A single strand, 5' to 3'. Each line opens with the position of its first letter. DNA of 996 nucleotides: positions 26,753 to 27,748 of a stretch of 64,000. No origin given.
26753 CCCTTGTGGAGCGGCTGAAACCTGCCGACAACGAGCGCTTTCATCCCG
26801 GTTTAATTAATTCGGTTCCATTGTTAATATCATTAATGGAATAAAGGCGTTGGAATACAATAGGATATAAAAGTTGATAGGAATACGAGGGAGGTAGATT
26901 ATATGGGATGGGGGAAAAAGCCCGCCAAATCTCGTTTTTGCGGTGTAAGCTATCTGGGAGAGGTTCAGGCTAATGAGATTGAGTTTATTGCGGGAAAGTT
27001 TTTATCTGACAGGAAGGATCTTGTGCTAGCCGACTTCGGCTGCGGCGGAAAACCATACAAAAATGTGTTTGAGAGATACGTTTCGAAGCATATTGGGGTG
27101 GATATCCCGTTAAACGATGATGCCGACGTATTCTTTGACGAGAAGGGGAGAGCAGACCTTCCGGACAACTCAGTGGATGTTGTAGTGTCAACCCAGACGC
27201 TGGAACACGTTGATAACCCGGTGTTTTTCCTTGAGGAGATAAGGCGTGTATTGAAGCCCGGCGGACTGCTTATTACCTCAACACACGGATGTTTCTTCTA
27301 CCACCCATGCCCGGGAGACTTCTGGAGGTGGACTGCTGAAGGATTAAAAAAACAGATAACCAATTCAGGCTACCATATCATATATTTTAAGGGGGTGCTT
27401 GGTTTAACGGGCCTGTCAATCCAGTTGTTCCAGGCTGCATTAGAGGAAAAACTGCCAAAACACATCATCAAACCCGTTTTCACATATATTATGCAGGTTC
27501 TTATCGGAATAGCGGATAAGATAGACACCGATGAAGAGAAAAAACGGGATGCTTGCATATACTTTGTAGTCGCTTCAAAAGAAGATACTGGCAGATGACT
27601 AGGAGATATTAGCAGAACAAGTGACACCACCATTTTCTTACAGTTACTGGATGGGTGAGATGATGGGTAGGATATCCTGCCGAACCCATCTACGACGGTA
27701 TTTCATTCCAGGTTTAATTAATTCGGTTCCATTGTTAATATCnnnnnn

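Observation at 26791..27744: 43-44 bp direct repeat (nadM promoter plus first codons) brackets an inserted SAM-methyltransferase gene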

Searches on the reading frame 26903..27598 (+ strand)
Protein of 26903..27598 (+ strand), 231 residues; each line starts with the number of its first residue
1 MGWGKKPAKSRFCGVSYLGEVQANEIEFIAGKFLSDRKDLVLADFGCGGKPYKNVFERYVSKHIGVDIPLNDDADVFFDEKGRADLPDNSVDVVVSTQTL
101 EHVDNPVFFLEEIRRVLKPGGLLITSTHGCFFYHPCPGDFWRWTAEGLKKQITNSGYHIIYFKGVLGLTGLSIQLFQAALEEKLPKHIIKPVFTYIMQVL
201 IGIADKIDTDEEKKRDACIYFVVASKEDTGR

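Call 6: search_protein_families(library=pfam, proteins=[window:26903-27598:+])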
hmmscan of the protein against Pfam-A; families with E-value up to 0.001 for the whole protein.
window:26903-27598:+ (231 aa): 6 families
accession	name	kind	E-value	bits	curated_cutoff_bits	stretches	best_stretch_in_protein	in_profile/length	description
PF08241.18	Methyltransf_11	-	8e-15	55.7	21.2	1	44-124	2-94/95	Methyltransferase domain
PF13489.12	Methyltransf_23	-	3.6e-12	46.7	27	1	32-145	19-136/164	Methyltransferase domain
PF13847.12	Methyltransf_31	-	1.5e-08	34.9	27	1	86-129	70-113/145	Methyltransferase domain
PF08242.18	Methyltransf_12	-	4.7e-08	34.1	30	1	83-123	58-98/98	Methyltransferase domain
PF05148.21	Methyltransf_8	-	1.4e-07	32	27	1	26-124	60-155/219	Hypothetical methyltransferase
PF13649.12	Methyltransf_25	-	9.8e-07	29.8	27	1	85-121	59-97/97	Methyltransferase domain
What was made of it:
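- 26903..27598 (+): Class I SAM-dependent methyltransferase, 231 aa (NCBI MFH1402799.1). It is probably a glycan or small-molecule O-methyltransferase of foreign origin. Pfam PF08241/PF13489 (call 6).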

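Call 8: find_encoding_contigs(protein=window:26903-27598:+, flank=10000, max_places=10)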
Protein window:26903-27598:+ (231 aa): no gene with exactly this product is on record in the collection.

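Call 9: find_homologous_proteins(query=window:26903-27598:+)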
Query window:26903-27598:+ (231 aa): 21 proteins with E <= 0.001 among 2140 candidates.
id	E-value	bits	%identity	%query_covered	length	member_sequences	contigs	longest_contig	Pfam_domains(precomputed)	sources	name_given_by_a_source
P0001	8.1e-156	535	100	100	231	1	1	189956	PF13847.13,PF13489.13,PF13649.13,PF05148.22,PF08241.19,PF08242.19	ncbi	ncbi:MAG: class I SAM-dependent methyltransferase [Candidatus Altiarchaeota archaeon]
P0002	1.4e-54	203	46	94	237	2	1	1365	PF13847.13,PF13489.13,PF13649.13,PF05148.22,PF08241.19,PF08242.19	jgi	jgi:SAM-dependent methyltransferase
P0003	3.2e-41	159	40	81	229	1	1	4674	PF13847.13,PF13489.13,PF13649.13,PF08241.19,PF08242.19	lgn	-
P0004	1.7e-40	157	43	80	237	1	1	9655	PF07021.19,PF13847.13,PF13489.13,PF13649.13,PF08241.19,PF08242.19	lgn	-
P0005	3.3e-39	153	39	79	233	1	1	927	PF13847.13,PF13489.13,PF13649.13,PF08241.19,PF08242.19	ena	-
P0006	2.9e-38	150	41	80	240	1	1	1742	PF13847.13,PF13489.13,PF13649.13,PF20922.4,PF01209.25,PF08241.19,PF08242.19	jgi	-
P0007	1.6e-14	72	29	88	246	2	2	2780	PF13847.13,PF13489.13,PF13649.13,PF08241.19,PF08242.19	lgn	-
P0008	2.0e-13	68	30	80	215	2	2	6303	PF13847.13,PF13489.13,PF13649.13,PF08241.19,PF08242.19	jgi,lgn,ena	-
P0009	2.2e-11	62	27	81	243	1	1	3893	PF13847.13,PF13489.13,PF13649.13,PF01209.25,PF08241.19,PF08242.19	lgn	-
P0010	2.0e-9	55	41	39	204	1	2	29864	PF13847.13,PF13489.13,PF13649.13,PF05148.22,PF08241.19,PF08242.19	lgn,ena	-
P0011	2.9e-8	51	47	27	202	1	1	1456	PF13847.13,PF13489.13,PF13649.13,PF05148.22,PF08241.19,PF08242.19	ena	-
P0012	6.9e-7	47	67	19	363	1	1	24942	PF13847.13,PF13489.13,PF06325.20,PF02353.27,PF05175.21,PF13649.13,PF05148.22,PF01209.25,PF08241.19,PF08242.19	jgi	jgi:ubiquinone/menaquinone biosynthesis C-methylase UbiE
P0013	1.6e-5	43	69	18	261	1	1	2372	PF13847.13,PF13489.13,PF06325.20,PF05175.21,PF13649.13,PF20922.4,PF01209.25,PF08241.19,PF08242.19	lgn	-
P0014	2.4e-5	42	65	17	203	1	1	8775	PF08241.19,PF08242.19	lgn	-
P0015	1.1e-4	40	37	47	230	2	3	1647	PF13847.13,PF13489.13,PF13649.13,PF08241.19,PF08242.19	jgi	jgi:SAM-dependent methyltransferase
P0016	1.7e-4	39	43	35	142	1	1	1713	PF13847.13,PF13489.13,PF13649.13,PF08241.19,PF08242.19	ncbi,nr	ncbi:MAG: class I SAM-dependent methyltransferase, partial [Anaerolineales bacterium]|nr:class I SAM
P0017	3.4e-4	38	38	36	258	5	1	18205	PF13847.13,PF13489.13,PF13649.13,PF08241.19,PF08242.19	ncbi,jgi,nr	ncbi:MAG: class I SAM-dependent methyltransferase [Cyclobacteriaceae bacterium]|jgi:SAM-dependent me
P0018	3.7e-4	38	43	35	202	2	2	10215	PF13489.13,PF13649.13,PF08241.19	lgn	-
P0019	7.4e-4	37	33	52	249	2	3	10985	PF13847.13,PF13489.13,PF13649.13,PF08241.19,PF08242.19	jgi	-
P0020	7.6e-4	37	69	16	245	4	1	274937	PF13847.13,PF13489.13,PF13649.13,PF01209.25,PF08241.19,PF08242.19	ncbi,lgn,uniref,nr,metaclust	ncbi:methyltransferase domain-containing protein [Rhizobium sp. NFACC06-2]|uniref:methyltransferase 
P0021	1.0e-3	37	43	35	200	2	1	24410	PF13489.13,PF08241.19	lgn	-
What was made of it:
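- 26903..27598 (+): The best homologue is 46% identical (call 9).
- It has no Altiarchaeota homologue above 46% identity (call 9).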

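Call 10: find_encoding_contigs(protein=P0001, flank=10000, max_places=10)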
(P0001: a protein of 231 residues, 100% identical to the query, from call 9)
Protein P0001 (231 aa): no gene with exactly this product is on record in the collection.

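Call 11: find_encoding_contigs(protein=P0002, flank=10000, max_places=6)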
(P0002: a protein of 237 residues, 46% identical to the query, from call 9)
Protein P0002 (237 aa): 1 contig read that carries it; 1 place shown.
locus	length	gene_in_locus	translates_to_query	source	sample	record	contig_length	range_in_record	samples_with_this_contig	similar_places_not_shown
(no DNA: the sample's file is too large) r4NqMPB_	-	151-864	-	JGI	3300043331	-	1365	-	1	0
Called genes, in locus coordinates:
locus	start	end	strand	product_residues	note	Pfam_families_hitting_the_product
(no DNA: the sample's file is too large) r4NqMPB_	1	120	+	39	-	?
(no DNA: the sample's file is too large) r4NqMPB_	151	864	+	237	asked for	PF05148:Methyltransf_8, PF13489:Methyltransf_23, PF08241:Methyltransf_11, PF08242:Methyltransf_12 (faint), PF13649:Methyltransf_25 (faint), PF13847:Methyltransf_31 (weak)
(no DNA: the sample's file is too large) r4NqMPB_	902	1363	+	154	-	?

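Call 26: find_related_loci(query=A3, collection=viral_contigs, flank=5000)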
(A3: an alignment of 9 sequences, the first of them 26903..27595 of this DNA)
Query A3 (231 aa) in viral_contigs; peptide patterns used: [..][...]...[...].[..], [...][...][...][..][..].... (x = any residue, [..] = any of these).
212 stretches matched a pattern; 136 encode a relative of the query (tblastn E <= 1e-3); the best 80 are kept; 80 distinct loci.
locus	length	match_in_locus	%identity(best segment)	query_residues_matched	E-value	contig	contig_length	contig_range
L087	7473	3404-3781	31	64-188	7e-14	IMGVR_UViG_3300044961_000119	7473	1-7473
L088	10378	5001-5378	31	64-188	7e-14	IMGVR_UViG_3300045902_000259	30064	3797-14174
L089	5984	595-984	30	60-188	1e-13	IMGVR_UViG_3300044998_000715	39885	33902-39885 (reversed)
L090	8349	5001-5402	33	62-181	9e-14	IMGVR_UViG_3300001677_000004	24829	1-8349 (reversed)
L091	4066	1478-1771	35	60-157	1e-13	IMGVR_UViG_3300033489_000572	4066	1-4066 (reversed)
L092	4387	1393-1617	43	94-168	3e-13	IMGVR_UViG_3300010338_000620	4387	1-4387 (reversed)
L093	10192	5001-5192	47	94-157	3e-13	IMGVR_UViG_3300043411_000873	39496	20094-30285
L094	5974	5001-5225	43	94-168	3e-13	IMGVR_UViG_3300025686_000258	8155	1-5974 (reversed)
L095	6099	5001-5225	43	94-168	3e-13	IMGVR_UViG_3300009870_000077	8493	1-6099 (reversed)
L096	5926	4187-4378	45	94-157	1e-12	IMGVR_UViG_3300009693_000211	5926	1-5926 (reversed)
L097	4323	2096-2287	45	94-157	1e-12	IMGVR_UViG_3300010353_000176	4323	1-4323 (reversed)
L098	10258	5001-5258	41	66-149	2e-12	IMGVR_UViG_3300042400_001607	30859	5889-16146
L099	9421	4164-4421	41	66-149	2e-12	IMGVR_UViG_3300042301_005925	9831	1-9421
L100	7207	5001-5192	45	94-157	2e-12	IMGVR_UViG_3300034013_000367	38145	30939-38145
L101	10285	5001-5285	34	94-188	2e-12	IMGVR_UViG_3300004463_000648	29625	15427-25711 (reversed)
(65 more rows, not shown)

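Call 27: find_encoding_contigs(protein=P0004, flank=6000, max_places=3)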
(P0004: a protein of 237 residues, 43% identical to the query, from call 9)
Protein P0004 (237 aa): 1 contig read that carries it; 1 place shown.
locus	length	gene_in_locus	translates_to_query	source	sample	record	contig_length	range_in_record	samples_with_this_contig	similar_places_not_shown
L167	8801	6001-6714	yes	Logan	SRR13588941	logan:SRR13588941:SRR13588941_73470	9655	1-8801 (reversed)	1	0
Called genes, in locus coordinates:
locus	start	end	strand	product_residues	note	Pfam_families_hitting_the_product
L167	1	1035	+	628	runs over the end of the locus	?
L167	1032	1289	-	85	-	-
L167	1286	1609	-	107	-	-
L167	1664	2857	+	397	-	-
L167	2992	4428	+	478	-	PF04932:Wzy_C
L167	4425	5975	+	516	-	PF01943:Polysacc_synt, PF13440:Polysacc_synt_3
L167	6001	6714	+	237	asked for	PF13489:Methyltransf_23, PF07021:MetW (faint), PF08241:Methyltransf_11, PF08242:Methyltransf_12 (weak), PF13649:Methyltransf_25 (weak), PF13847:Methyltransf_31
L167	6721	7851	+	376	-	PF13439:Glyco_transf_4, PF13579:Glyco_trans_4_4 (weak), PF00534:Glycos_transf_1, PF13692:Glyco_trans_1_4, PF13524:Glyco_trans_1_2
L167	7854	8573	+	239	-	PF02353:CMAS (weak), PF05401:NodS (faint), PF13489:Methyltransf_23, PF05175:MTS (weak), PF13847:Methyltransf_31, PF08241:Methyltransf_11, PF08242:Methyltransf_12, PF13649:Methyltransf_25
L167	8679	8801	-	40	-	?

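Call 44: search_protein_families(library=ncbifam, proteins=[window:26903-27598:+], max_evalue=0.001)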
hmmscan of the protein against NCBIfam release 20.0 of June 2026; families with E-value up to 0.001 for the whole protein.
window:26903-27598:+ (231 aa): 7 families
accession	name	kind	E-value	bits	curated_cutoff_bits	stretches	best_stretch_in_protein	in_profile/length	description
NF045667.1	MTase_DVU1556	equivalog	8e-07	28.7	155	1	42-126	26-120/213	DVU_1556 family methyltransferase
TIGR02072.1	BioC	equivalog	2.2e-06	27.7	184.95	1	83-128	90-135/244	malonyl-ACP O-methyltransferase BioC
TIGR01983.1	UbiG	equivalog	2.8e-05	23.5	102.95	1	89-127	115-153/228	bifunctional 2-polyprenyl-6-hydroxyphenol methylase/3-demethylubiquinol 3-O-methyltransferase UbiG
NF041537.1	ArsM_AhpD_UU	exception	5.8e-05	22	510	1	83-124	138-179/345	arsenite methyltransferase/AhpD domain selenoprotein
TIGR04345.1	ovoA_Cterm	equivalog_domain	0.00034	20.2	170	1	92-126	136-170/242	putative 4-mercaptohistidine N1-methyltransferase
NF040538.1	methyl_ArsM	equivalog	0.0007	18.8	500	0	86-125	167-208/356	arsinothricin biosynthesis methyltransferase ArsM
NF045823.1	PthPhpthDimycoMt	equivalog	0.00076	18.7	300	0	86-124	127-165/256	phthiotriol/phenolphthiotriol dimycocerosates methyltransferase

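Call 53: find_encoding_contigs(protein=P0003, flank=5000, max_places=2)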
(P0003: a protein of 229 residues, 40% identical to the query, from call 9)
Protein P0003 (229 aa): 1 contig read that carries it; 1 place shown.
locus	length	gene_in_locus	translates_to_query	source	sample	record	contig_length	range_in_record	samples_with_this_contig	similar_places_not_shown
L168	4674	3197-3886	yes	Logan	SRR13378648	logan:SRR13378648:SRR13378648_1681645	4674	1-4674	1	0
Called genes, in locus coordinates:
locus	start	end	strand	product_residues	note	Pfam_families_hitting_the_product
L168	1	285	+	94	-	?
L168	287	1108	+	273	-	PF01061:ABC2_membrane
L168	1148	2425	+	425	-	PF00005:ABC_tran, PF13304:AAA_21 (faint), PF14524:Wzt_C (weak)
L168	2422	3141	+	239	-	PF13578:Methyltransf_24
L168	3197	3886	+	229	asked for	PF13489:Methyltransf_23, PF08241:Methyltransf_11, PF08242:Methyltransf_12 (weak), PF13649:Methyltransf_25 (weak), PF13847:Methyltransf_31 (weak)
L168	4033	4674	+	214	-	?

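Call 57: search_protein_families(library=phrogs, proteins=[window:26903-27598:+], max_evalue=0.001)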
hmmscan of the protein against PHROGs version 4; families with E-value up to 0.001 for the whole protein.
window:26903-27598:+ (231 aa): 2 families
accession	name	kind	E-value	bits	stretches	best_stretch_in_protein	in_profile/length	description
phrog_4752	-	other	0.00014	22.2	1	85-127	116-160/241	tRNA methyltransferase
phrog_32762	-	other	0.00032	21.9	1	60-126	45-111/180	SAM-dependent methyltransferase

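Call 64: list_cluster_members(proteins=[P0001, P0022, P0002])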
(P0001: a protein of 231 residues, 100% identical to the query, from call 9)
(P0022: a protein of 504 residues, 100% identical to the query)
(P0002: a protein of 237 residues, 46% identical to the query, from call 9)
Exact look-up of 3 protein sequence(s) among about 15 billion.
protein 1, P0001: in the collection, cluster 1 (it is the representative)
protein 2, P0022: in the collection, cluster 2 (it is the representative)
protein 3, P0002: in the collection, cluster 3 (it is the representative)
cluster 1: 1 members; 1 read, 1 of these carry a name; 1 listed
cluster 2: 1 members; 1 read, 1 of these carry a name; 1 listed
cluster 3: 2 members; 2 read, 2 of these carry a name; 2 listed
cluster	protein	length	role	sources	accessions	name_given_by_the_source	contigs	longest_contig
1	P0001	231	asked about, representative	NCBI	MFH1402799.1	MAG: class I SAM-dependent methyltransferase [Candidatus Altiarchaeota archaeon]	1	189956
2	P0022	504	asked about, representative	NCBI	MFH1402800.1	MAG: ATP-binding protein [Candidatus Altiarchaeota archaeon]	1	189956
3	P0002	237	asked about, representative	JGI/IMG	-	SAM-dependent methyltransferase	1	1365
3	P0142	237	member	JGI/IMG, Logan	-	SAM-dependent methyltransferase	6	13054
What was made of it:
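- It is a singleton cluster, with its next homologue at 46% identity (calls 9, 64). The source is a MAG (calls 9, 64) and no reads were available.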

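Call 65: find_encoding_contigs(protein=P0142, flank=6000, max_places=3)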
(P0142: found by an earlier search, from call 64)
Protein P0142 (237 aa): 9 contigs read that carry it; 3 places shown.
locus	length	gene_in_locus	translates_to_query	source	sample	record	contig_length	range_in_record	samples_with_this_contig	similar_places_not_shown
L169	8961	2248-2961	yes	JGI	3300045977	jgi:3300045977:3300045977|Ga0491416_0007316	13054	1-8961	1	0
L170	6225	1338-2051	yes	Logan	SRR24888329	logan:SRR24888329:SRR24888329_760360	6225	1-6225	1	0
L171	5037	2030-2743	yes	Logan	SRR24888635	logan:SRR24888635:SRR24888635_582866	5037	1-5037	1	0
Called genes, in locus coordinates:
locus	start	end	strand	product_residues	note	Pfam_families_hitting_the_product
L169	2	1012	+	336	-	?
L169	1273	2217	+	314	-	PF13439:Glyco_transf_4, PF20706:GT4-conflict, PF00534:Glycos_transf_1, PF13692:Glyco_trans_1_4, PF13524:Glyco_trans_1_2 (weak)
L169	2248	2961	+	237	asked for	PF05148:Methyltransf_8 (weak), PF13489:Methyltransf_23, PF08241:Methyltransf_11, PF13649:Methyltransf_25 (weak), PF13847:Methyltransf_31, PF08242:Methyltransf_12 (weak)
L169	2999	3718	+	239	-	PF02353:CMAS (weak), PF13489:Methyltransf_23, PF05175:MTS, PF13847:Methyltransf_31, PF08241:Methyltransf_11, PF08242:Methyltransf_12, PF13649:Methyltransf_25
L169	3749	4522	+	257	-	PF05711:TylF, PF13578:Methyltransf_24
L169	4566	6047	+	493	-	PF01943:Polysacc_synt, PF13440:Polysacc_synt_3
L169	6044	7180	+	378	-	PF00657:Lipase_GDSL (faint), PF13472:Lipase_GDSL_2 (weak), PF16822:ALGX (weak)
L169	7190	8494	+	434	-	PF19358:DUF5935, PF04932:Wzy_C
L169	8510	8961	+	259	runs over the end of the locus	PF13489:Methyltransf_23 (weak), PF01209:Ubie_methyltran, PF13649:Methyltransf_25, PF13847:Methyltransf_31, PF08241:Methyltransf_11, PF08242:Methyltransf_12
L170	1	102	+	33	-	?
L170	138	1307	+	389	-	PF13439:Glyco_transf_4, PF13579:Glyco_trans_4_4 (weak), PF20706:GT4-conflict, PF00534:Glycos_transf_1, PF13692:Glyco_trans_1_4, PF13524:Glyco_trans_1_2 (faint)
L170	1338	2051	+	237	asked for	PF05148:Methyltransf_8 (weak), PF13489:Methyltransf_23, PF08241:Methyltransf_11, PF13649:Methyltransf_25 (weak), PF13847:Methyltransf_31, PF08242:Methyltransf_12 (weak)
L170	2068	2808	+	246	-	PF02353:CMAS (weak), PF13489:Methyltransf_23, PF05175:MTS, PF13847:Methyltransf_31, PF08241:Methyltransf_11, PF08242:Methyltransf_12, PF13649:Methyltransf_25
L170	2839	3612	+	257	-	PF05711:TylF, PF13578:Methyltransf_24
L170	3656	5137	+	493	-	PF01943:Polysacc_synt, PF13440:Polysacc_synt_3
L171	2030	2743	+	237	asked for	PF05148:Methyltransf_8 (weak), PF13489:Methyltransf_23, PF08241:Methyltransf_11, PF13649:Methyltransf_25 (weak), PF13847:Methyltransf_31, PF08242:Methyltransf_12 (weak)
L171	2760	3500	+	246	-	PF02353:CMAS (weak), PF13489:Methyltransf_23, PF05175:MTS, PF13847:Methyltransf_31, PF08241:Methyltransf_11, PF08242:Methyltransf_12, PF13649:Methyltransf_25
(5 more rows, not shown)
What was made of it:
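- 26903..27598 (+): Homologues lie in polysaccharide clusters (calls 27, 53, 65).
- Its homologues sit in GT4/Wzx/Wzy/Wzt clusters (calls 27, 53, 65).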
